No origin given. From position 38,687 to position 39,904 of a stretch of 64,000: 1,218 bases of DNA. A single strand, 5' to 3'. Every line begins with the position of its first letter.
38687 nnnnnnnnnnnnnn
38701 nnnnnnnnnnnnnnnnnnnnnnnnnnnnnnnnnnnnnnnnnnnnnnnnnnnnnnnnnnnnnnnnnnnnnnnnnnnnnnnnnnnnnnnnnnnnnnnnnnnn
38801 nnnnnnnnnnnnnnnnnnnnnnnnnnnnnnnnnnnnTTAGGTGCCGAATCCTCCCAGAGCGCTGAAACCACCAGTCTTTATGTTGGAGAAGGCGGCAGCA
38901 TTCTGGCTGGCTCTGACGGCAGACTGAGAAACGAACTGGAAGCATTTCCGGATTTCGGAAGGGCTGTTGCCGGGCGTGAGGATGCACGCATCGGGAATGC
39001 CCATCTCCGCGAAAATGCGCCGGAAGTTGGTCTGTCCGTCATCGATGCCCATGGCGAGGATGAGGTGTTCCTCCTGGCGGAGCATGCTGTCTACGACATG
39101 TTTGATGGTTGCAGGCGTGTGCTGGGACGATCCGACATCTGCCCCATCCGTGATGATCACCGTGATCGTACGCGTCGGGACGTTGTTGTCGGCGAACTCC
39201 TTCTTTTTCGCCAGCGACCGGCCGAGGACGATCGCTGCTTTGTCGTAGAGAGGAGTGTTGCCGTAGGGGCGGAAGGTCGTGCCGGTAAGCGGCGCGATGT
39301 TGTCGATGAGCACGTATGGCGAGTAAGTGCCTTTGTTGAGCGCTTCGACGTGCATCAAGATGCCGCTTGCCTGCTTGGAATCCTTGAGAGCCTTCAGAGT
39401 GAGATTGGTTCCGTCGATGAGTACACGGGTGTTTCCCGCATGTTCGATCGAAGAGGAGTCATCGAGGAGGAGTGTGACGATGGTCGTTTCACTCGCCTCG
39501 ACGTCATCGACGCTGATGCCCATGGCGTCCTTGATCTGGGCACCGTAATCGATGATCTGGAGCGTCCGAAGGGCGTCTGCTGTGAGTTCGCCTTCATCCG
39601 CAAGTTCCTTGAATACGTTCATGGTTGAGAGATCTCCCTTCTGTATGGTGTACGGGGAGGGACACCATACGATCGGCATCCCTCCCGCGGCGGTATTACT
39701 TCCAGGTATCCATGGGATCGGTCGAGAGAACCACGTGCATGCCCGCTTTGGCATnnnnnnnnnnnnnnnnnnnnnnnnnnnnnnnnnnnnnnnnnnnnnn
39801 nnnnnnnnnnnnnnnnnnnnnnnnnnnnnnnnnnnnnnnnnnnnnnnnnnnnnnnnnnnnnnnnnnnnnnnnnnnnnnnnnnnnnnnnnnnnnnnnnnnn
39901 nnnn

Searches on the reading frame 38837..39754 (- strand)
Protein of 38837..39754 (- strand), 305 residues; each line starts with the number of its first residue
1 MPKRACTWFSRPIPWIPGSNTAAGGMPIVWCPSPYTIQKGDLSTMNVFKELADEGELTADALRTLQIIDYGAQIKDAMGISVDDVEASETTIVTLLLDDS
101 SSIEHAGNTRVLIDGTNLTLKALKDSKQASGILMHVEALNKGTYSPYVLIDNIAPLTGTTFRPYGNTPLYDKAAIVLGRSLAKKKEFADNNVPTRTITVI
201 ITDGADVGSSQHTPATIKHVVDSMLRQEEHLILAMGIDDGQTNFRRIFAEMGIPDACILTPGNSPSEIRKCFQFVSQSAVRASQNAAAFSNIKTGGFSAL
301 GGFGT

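Call 57: search_protein_families(library=pfam, proteins=[window:38837-39754:-], max_evalue=1)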
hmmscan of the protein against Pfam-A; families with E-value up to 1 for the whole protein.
window:38837-39754:- (305 aa): 0 families

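Call 74: search_solved_structures(query=window:38837-39754:-, max_evalue=1)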
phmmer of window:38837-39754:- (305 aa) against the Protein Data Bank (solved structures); distinct sequences matched with E-value up to 1: 2.
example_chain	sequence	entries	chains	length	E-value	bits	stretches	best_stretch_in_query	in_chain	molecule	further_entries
1l3w_A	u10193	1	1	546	0.0039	19.7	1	112-152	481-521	EP-cadherin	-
1q55_A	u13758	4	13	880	0.012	18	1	112-152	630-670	EP-cadherin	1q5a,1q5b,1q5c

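Call 75: search_protein_families(library=ncbifam, proteins=[window:38837-39754:-], max_evalue=0.1)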
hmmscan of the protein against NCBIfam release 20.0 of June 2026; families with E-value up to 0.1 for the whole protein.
window:38837-39754:- (305 aa): 0 families
